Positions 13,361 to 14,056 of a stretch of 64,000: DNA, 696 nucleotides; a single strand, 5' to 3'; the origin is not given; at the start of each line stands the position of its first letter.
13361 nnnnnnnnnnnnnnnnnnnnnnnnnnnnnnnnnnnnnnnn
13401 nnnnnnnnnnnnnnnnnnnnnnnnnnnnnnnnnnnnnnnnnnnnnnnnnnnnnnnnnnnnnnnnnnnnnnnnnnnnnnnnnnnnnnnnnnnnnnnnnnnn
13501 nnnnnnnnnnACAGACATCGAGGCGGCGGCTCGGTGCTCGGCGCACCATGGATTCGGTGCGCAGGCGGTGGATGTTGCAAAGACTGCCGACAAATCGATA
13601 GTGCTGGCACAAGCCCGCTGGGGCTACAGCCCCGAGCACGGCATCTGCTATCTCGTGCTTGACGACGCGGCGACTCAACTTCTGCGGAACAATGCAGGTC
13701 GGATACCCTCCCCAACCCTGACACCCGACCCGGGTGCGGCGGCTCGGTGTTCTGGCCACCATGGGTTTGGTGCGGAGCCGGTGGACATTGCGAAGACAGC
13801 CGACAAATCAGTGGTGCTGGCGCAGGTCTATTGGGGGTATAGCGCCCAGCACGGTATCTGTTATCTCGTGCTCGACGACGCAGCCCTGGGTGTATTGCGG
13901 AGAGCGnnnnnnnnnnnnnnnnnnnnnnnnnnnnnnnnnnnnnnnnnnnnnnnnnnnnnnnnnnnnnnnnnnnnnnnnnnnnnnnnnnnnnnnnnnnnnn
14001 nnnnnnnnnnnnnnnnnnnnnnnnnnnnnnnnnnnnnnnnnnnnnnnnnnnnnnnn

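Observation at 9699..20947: Five consecutive co-directional genes that all encode signal-peptide proteins: a secretome island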

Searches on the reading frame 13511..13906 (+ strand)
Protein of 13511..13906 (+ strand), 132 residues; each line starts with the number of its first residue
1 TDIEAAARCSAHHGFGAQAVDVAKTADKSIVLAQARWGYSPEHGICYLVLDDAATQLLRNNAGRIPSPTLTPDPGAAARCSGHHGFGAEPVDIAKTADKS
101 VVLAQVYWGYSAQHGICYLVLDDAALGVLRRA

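Call 9: find_homologous_proteins(query=window:13511-13906:+, max_evalue=0.001)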
Query seq(132 aa) (132 aa): 4 proteins with E <= 0.001 among 769 candidates.
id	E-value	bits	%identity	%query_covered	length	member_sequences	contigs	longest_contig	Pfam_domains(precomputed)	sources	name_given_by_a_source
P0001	1.5e-82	292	100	100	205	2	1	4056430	-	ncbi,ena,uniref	ncbi:hypothetical protein [Candidatus Poriferisocius sp.]|uniref:hypothetical protein n=1 Tax=Candid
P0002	1.3e-40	156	52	88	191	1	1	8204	-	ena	-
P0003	2.8e-27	113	48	94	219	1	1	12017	-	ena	-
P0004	1.9e-11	62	39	72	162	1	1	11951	-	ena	-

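Call 12: find_encoding_contigs(protein=P0002, flank=10000)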
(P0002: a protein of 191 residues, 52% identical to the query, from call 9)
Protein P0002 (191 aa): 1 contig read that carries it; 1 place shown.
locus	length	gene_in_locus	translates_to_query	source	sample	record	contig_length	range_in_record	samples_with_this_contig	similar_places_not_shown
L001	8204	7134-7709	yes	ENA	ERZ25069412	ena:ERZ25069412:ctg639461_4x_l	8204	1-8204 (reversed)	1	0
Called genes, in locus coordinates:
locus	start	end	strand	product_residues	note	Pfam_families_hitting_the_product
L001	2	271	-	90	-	?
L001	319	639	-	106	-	PF10805:DUF2730 (faint)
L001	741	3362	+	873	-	PF05887:Trypan_PARP (weak), PF25390:WD40_RLD, PF13540:RCC1_2, PF25390:WD40_RLD, PF13540:RCC1_2, PF19078:Big_12, PF00188:CAP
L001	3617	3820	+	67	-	-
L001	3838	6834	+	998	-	PF25390:WD40_RLD, PF13540:RCC1_2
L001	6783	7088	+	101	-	-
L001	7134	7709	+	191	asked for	-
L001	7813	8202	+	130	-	?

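Call 13: find_encoding_contigs(protein=P0003, flank=10000)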
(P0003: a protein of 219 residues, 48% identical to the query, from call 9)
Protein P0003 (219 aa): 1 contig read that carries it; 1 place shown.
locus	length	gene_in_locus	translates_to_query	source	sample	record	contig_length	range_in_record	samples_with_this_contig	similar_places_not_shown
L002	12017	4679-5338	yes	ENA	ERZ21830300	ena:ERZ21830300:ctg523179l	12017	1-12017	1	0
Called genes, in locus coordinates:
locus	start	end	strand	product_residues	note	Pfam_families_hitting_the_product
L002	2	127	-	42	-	?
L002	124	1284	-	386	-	PF13491:FtsK_4TM (weak), PF17854:FtsK_alpha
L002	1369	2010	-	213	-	PF07521:RMMBL, PF17770:RNase_J_C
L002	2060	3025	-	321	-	PF00753:Lactamase_B (weak), PF12706:Lactamase_B_2 (weak), PF22505:RNase_J_b_CASP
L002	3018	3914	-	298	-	PF00701:DHDPS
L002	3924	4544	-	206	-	-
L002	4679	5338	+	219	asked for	-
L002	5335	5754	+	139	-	-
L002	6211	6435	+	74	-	-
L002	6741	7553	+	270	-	-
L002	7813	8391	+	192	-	-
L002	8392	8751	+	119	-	PF13540:RCC1_2 (weak)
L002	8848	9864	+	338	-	-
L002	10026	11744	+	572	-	PF13540:RCC1_2, PF25390:WD40_RLD, PF13540:RCC1_2, PF25390:WD40_RLD, PF13540:RCC1_2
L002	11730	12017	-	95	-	?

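Call 14: find_encoding_contigs(protein=P0004, flank=10000)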
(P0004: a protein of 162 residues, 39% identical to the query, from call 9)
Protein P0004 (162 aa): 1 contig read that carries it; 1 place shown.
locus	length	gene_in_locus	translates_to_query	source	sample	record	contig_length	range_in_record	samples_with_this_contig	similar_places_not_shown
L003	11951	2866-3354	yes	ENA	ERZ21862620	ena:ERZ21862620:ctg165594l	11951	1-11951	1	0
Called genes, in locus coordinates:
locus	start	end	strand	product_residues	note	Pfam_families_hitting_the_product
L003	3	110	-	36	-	?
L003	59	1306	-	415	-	PF00534:Glycos_transf_1, PF13692:Glyco_trans_1_4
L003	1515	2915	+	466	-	PF25292:Beta-prop_CGLA (faint), PF01839:FG-GAP (faint), PF13517:FG-GAP_3, PF14783:BBS2_Mid (faint), PF15907:Itfg2 (faint), PF13517:FG-GAP_3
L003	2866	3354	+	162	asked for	-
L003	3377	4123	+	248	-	PF25390:WD40_RLD (faint), PF13540:RCC1_2 (weak)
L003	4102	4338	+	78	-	-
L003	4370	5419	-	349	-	PF20706:GT4-conflict (weak), PF00534:Glycos_transf_1, PF13692:Glyco_trans_1_4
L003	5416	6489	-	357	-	PF00534:Glycos_transf_1, PF13692:Glyco_trans_1_4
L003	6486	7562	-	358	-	PF07021:MetW (weak)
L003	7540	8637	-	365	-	PF13439:Glyco_transf_4, PF20706:GT4-conflict, PF00534:Glycos_transf_1, PF13692:Glyco_trans_1_4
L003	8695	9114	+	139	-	-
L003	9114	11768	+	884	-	PF00535:Glycos_transf_2, PF13641:Glyco_tranf_2_3, PF13632:Glyco_trans_2_3 (faint)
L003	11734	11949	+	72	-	?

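Call 30: predict_structure(alignment_id=A1)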
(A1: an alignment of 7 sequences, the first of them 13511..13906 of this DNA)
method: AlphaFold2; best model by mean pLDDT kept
length: 132 residues; sequences in the alignment: 7
mean_pLDDT: 89.9   pTM: 0.82
mean pLDDT of the five models: 89.9, 89.4, 88.3, 87.1, 71.0
residues with pLDDT >= 90: 92; 70-90: 33; 50-70: 7; < 50: 0
segments of 3 or more residues with pLDDT < 50: none
pLDDT, mean of each block of 10 residues (from residue 1): 80 90 94 94 91 96 79 85 89 92 93 93 93 90
secondary structure, 60 per line:
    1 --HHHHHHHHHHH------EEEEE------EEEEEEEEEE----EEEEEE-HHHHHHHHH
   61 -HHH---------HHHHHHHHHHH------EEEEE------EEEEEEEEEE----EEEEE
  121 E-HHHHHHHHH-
elements in order: H3-13 E20-24 E31-40 E45-50 H52-60 H74-84 E91-95 E102-111 E116-121 H123-131

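Call 31: search_protein_representatives(alignment_id=A1)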
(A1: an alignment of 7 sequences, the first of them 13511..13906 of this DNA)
Query: 7 sequences, 137 profile positions. Proteins with E-value up to 0.001 (for the whole library): 125; up to 1e-10: 115; up to 1e-30: 86. The best 125 are listed.
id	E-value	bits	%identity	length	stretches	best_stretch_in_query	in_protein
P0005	2.0e-99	345.4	-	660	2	3-132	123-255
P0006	2.8e-82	289.8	-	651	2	3-135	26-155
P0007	1.9e-76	271.0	-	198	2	4-116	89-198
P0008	1.3e-75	268.3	-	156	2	2-132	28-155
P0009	6.2e-69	246.6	-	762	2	2-131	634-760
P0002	7.3e-62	223.7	-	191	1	2-136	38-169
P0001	1.1e-60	219.9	-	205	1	2-131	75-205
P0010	1.6e-60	219.4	-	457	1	3-136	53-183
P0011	7.0e-60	217.3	-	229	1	1-136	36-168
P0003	3.8e-59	215.0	-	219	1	2-137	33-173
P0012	6.0e-59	214.3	-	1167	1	2-136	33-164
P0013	5.1e-58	211.3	-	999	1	2-136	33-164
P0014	1.9e-57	209.4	-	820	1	2-135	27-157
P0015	3.4e-57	208.6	-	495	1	2-135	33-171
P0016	4.6e-57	208.2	-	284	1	2-136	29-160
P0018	5.4e-56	204.7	-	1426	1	2-135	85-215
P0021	3.8e-55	202.0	-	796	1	2-134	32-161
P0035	3.0e-52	192.6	-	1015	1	3-136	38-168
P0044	1.8e-48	180.4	-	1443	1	2-136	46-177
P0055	2.3e-45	170.3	-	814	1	4-133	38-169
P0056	4.3e-45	169.4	-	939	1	2-134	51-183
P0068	1.4e-42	161.3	-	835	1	6-129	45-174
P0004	2.2e-36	141.2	-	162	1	2-97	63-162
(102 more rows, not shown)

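Call 40: search_protein_families(library=pfam, alignment_id=A2, max_evalue=0.0001)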
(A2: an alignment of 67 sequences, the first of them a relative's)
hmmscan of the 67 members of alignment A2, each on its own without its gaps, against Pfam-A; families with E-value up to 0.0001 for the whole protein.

A. member 1, P0005 (660 aa): 2 families
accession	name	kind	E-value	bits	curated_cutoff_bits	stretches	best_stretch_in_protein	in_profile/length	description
PF13540.12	RCC1_2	-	1.8e-29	101.1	22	1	448-470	8-30/30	Regulator of chromosome condensation (RCC1) repeat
PF25390.1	WD40_RLD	-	2.7e-08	34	150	0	277-653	52-331/363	RCC1-like domain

B. families by the number of members that match (of 67 scanned): 44 families (the first 25 are shown)
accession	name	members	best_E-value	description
PF13540.12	RCC1_2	30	2.7e-125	Regulator of chromosome condensation (RCC1) repeat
PF25390.1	WD40_RLD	28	4.2e-77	RCC1-like domain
PF00041.27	fn3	9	4.1e-146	Fibronectin type III domain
PF00188.32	CAP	7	2.7e-17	Cysteine-rich secretory protein family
PF25059.1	FN3_DSCAM-DSCAML_C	5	1.5e-59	DSCAM/DSCAML C-terminal Fn3-like domain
PF16656.11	Pur_ac_phosph_N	4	9.4e-44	Purple acid Phosphatase, N-terminal domain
PF00560.39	LRR_1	4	1.8e-42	Leucine Rich Repeat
PF13855.12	LRR_8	4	1.9e-33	Leucine rich repeat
PF12799.13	LRR_4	4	6.4e-33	Leucine Rich repeats (2 copies)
PF25788.1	Ig_Rha78A_N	3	3.3e-23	Rha78A-like, N-terminal immunoglobulin domain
PF21605.3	CRLF2-like_D2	3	2.6e-18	Cytokine receptor-like factor 2-like, D2 domain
PF24489.1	Ig_J_second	3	2.1e-17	Tip attachment protein J second Ig-like domain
PF24421.1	Ig_J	3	7.4e-11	Tip attachment protein J, Ig-like domain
PF13620.12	CarboxypepD_reg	3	3.1e-08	Carboxypeptidase regulatory-like domain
PF00082.27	Peptidase_S8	2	7.1e-44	Subtilase family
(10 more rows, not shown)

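Call 41: list_cluster_members(proteins=[P0005, P0006, P0009, P0012, P0018, P0021, P0035, P0044, P0055, P0068])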
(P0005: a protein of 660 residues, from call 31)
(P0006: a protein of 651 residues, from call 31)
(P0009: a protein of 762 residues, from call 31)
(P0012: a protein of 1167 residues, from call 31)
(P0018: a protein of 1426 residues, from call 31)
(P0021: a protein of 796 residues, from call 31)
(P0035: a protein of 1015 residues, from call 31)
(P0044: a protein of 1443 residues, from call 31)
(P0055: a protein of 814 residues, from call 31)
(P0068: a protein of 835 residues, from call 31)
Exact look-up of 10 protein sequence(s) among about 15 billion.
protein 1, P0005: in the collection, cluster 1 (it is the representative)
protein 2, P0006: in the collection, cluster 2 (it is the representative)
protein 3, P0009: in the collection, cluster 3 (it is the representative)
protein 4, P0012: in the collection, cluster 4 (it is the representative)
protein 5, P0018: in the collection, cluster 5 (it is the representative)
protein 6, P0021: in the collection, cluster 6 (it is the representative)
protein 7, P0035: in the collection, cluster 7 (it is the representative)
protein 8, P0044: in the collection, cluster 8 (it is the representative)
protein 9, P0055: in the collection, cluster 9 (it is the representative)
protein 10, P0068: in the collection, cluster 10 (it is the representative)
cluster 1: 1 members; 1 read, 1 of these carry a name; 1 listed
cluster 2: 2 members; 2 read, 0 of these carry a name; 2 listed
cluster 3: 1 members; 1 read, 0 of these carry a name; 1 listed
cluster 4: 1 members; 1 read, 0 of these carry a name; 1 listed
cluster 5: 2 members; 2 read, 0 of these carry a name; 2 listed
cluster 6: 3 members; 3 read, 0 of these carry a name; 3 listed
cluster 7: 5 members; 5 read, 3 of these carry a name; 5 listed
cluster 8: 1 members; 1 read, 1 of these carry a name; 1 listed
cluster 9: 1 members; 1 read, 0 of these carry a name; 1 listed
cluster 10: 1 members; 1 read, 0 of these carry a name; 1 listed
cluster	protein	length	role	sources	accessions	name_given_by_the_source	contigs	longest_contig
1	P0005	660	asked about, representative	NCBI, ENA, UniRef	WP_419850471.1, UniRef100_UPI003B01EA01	hypothetical protein [Candidatus Poriferisocius sp.] | hypothetical protein n=1 Tax=Candidatus Poriferisocius sp. TaxID=3101276 ...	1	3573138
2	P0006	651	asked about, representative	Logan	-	-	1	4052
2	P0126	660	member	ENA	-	-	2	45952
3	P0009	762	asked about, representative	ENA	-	-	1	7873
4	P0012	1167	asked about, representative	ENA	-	-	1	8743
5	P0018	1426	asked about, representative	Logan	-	-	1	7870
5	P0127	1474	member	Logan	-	-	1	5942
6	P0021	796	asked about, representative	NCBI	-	-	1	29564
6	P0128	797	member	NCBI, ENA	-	-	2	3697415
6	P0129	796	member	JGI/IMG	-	-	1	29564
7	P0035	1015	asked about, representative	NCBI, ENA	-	-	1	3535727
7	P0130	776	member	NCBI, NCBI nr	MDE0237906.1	MAG: S-layer homology domain-containing protein, partial [bacterium] | S-layer homology domain-containing protein [bacterium]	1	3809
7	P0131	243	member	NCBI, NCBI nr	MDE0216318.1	MAG: hypothetical protein OXN79_07040, partial [bacterium] | hypothetical protein [bacterium]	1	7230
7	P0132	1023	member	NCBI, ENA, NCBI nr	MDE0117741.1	MAG: S-layer homology domain-containing protein [bacterium] | S-layer homology domain-containing protein [bacterium]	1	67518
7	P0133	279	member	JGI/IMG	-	-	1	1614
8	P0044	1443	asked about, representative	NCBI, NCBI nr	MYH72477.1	MAG: hypothetical protein F4153_07875 [Acidimicrobiia bacterium] | hypothetical protein [Acidimicrobiia bacterium]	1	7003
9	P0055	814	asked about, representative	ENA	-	-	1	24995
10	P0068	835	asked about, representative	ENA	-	-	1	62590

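Call 42: find_related_loci(query=A1, collection=genome_contigs, flank=10000)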
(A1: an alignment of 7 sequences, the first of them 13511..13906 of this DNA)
Query A1 (132 aa) in genome_contigs; peptide patterns used: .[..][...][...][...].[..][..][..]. (x = any residue, [..] = any of these).
139 stretches matched a pattern; 63 encode a relative of the query (tblastn E <= 1e-3); 58 distinct loci.
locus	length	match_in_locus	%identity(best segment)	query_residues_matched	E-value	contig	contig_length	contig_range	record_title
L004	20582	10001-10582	63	1-130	1e-45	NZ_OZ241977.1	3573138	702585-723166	MAG: Candidatus Poriferisocius sp. isolate 487b4cec-4729-4ab4-8a52-7084cce3f8e8 chromosome 1, complete sequence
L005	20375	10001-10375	58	4-132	4e-35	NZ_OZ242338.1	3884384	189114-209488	MAG: Candidatus Poriferisocius sp. isolate b1648d6f-d579-441a-9e02-68cbdfacbddd chromosome 1, complete sequence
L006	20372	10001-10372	56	3-132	1e-34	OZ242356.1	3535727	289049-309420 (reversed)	MAG: Acidimicrobiales bacterium isolate 1ff3c0e0-a0fb-4382-b91d-522820076fd5 genome assembly, chromosome: 1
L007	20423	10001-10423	51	2-132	9e-35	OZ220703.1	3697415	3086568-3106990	MAG: Acidimicrobiales bacterium isolate 8adfe4d6-2910-4d5b-99a4-34b3ebb1dbab genome assembly, chromosome: 1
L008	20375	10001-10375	54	2-132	2e-34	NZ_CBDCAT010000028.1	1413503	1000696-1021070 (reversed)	MAG: Candidatus Poriferisocius sp. isolate 6a58050e-6236-4a06-828a-e3003a3fcb77 contig_28, whole genome shotgun sequence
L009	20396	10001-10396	53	2-132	8e-34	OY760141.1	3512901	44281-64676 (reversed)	MAG: Acidimicrobiales bacterium isolate 5b15a54b-9cf3-459b-830c-82dda2a8371f genome assembly, chromosome: 1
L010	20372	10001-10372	55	5-132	1e-33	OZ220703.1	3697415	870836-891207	MAG: Acidimicrobiales bacterium isolate 8adfe4d6-2910-4d5b-99a4-34b3ebb1dbab genome assembly, chromosome: 1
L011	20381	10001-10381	51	2-132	3e-33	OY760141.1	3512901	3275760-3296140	MAG: Acidimicrobiales bacterium isolate 5b15a54b-9cf3-459b-830c-82dda2a8371f genome assembly, chromosome: 1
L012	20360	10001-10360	51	9-132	7e-33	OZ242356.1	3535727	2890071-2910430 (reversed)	MAG: Acidimicrobiales bacterium isolate 1ff3c0e0-a0fb-4382-b91d-522820076fd5 genome assembly, chromosome: 1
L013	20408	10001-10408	52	2-132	7e-33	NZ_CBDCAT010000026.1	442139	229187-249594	MAG: Candidatus Poriferisocius sp. isolate 6a58050e-6236-4a06-828a-e3003a3fcb77 contig_26, whole genome shotgun sequence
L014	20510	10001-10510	60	5-130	5e-33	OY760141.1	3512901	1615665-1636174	MAG: Acidimicrobiales bacterium isolate 5b15a54b-9cf3-459b-830c-82dda2a8371f genome assembly, chromosome: 1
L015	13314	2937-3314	51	4-132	1e-32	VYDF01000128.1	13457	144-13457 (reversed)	MAG: Acidimicrobiia bacterium isolate SB0675_bin_33 NODE_2012_length_13457_cov_6.119236, whole genome shotgun sequence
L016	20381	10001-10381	50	3-132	1e-32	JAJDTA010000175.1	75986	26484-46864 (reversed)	MAG: Acidimicrobiia bacterium isolate jk18x11bins.4 k141_495050, whole genome shotgun sequence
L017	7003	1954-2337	55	4-132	2e-32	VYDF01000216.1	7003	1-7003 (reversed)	MAG: Acidimicrobiia bacterium isolate SB0675_bin_33 NODE_4165_length_7003_cov_6.139465, whole genome shotgun sequence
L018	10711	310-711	57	5-130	2e-32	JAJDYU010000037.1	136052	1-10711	MAG: Acidimicrobiia bacterium isolate jk18x34bins.52 k141_245178, whole genome shotgun sequence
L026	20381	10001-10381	50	3-132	6e-31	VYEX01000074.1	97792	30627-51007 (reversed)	MAG: Acidimicrobiia bacterium isolate SB0677_bin_11 NODE_74_length_97792_cov_38.878746, whole genome shotgun sequence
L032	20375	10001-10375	51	2-130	1e-29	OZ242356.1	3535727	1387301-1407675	MAG: Acidimicrobiales bacterium isolate 1ff3c0e0-a0fb-4382-b91d-522820076fd5 genome assembly, chromosome: 1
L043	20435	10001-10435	48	2-132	2e-28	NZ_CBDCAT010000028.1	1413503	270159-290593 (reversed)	MAG: Candidatus Poriferisocius sp. isolate 6a58050e-6236-4a06-828a-e3003a3fcb77 contig_28, whole genome shotgun sequence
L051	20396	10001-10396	48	4-130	1e-26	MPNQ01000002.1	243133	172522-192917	MAG: marine group bacterium Sva0996 bin134 NODE_51_length_243133_cov_18.2198_ID_101, whole genome shotgun sequence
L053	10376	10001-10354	46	6-132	2e-23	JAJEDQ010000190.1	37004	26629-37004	MAG: Acidimicrobiia bacterium isolate p16x33bins.34 k141_133399, whole genome shotgun sequence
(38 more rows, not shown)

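Call 50: search_protein_families(library=pfam, proteins=[P0035, P0044, P0056], max_evalue=1)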
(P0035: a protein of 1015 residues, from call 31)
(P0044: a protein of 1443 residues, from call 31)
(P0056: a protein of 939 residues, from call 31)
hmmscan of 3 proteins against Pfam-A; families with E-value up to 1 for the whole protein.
P0035 (1015 aa): 1 family
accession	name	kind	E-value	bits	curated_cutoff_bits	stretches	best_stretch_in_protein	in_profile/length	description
PF00395.25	SLH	-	1.2e-09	38.4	20.8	1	246-288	2-44/44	S-layer homology domain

P0044 (1443 aa): 21 families
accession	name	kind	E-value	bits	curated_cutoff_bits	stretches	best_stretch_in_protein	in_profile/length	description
PF00041.27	fn3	-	2.2e-137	448.1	25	12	582-665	3-79/84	Fibronectin type III domain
PF25059.1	FN3_DSCAM-DSCAML_C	-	1.5e-59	198.8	39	9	602-663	14-73/89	DSCAM/DSCAML C-terminal Fn3-like domain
PF16656.11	Pur_ac_phosph_N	-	9.4e-44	148.4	30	10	586-671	7-93/93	Purple acid Phosphatase, N-terminal domain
PF25788.1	Ig_Rha78A_N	-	3.3e-23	82.4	27.4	3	597-671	23-101/105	Rha78A-like, N-terminal immunoglobulin domain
PF24489.1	Ig_J_second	-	5.8e-17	62.1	27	1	953-984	63-94/105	Tip attachment protein J second Ig-like domain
PF01108.23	Tissue_fac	-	1.8e-10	41.1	27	1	596-663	39-107/107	Tissue factor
PF23608.1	Ig_ILCR1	-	1.9e-10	41.3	27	1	1118-1193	16-89/114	ILCR1 Ig-like domain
PF21605.3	CRLF2-like_D2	-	2.9e-09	37.3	27.3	0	579-657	1-72/94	Cytokine receptor-like factor 2-like, D2 domain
PF14292.12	SusE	-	5.7e-08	33.3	25.2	2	391-457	32-85/106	SusE outer membrane protein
PF17742.6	Fndc10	-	5.7e-06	26.6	27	1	792-888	60-153/157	Fibronectin type III domain-containing protein 10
PF24421.1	Ig_J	-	1.9e-05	25.1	29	1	833-874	58-98/104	Tip attachment protein J, Ig-like domain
PF10179.15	NDNF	-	5.9e-05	23.6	27.3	0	1159-1195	78-114/127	Neuron-derived neurotrophic factor, first Fn(III) domain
PF16323.11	DUF4959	-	0.00047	20.9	32.9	0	535-567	65-97/106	Domain of unknown function (DUF4959)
PF17425.8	Arylsulfotran_N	-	0.0017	18.9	24.2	0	638-668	55-84/88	Arylsulfotransferase Ig-like domain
PF08447.18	PAS_3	-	0.007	17.1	25.6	0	958-998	49-88/89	PAS fold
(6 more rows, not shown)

P0056 (939 aa): 4 families
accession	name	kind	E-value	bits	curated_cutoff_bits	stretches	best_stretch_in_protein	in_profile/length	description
PF00082.27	Peptidase_S8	-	3.2e-41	142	21.8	1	318-557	4-274/288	Subtilase family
PF06427.17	UDP-g_GGTase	-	0.092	13.3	26.2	0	754-769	36-51/108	UDP-glucose:Glycoprotein Glucosyltransferase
PF21746.2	DUF6869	-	0.12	12.7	30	0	755-771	84-100/107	Family of unknown function (DUF6869)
PF12404.13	DUF3663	-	0.13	12.7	25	0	734-753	54-73/77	Peptidase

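Call 76: find_related_loci(query=A1, collection=metagenome_contigs, flank=4000)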
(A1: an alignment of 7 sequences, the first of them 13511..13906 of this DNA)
Query A1 (132 aa) in metagenome_contigs; peptide patterns used: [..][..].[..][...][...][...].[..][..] (x = any residue, [..] = any of these).
388 stretches matched a pattern; 3 encode a relative of the query (tblastn E <= 1e-3); 3 distinct loci.
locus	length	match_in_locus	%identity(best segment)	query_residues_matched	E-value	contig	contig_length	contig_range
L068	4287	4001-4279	53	1-130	6e-28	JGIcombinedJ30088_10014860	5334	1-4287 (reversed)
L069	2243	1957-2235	53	1-130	6e-28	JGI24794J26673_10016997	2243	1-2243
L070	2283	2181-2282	76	8-112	9e-15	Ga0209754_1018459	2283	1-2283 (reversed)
